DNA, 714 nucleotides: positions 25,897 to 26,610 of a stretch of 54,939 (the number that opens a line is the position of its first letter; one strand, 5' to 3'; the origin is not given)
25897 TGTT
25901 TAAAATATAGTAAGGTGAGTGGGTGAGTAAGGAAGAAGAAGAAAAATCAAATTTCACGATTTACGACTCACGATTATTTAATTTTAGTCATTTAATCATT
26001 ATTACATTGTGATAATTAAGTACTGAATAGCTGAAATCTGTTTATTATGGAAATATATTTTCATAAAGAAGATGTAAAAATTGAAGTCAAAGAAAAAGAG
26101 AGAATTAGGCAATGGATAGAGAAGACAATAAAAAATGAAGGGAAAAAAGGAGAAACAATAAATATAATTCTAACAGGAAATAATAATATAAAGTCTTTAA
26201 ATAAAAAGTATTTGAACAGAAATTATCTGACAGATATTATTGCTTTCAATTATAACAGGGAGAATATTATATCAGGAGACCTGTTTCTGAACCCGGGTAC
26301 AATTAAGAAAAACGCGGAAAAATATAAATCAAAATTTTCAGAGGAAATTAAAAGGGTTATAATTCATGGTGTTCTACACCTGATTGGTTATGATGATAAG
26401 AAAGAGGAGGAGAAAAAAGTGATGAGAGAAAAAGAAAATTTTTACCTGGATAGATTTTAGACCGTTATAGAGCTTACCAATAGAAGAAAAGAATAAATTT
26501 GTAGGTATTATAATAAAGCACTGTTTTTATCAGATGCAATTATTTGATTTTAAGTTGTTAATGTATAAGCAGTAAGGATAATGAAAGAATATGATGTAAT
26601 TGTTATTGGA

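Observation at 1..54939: Intergenic spacers are built from one-base-depleted short-word arrays with a fixed C-poor arm then G-poor arm layout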

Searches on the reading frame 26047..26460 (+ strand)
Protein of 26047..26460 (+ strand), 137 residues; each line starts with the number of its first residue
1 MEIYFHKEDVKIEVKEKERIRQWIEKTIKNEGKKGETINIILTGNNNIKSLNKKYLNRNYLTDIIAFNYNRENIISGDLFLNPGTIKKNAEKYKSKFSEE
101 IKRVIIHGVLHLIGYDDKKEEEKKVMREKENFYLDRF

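Call 12: search_protein_families(library=pfam, proteins=[window:26047-26460:+])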
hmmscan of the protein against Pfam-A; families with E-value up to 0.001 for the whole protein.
window:26047-26460:+ (137 aa): 1 family
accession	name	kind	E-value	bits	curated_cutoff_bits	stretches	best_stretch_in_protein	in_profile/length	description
PF02130.23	YbeY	-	6.3e-32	110.6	25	1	12-136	3-128/129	Endoribonuclease YbeY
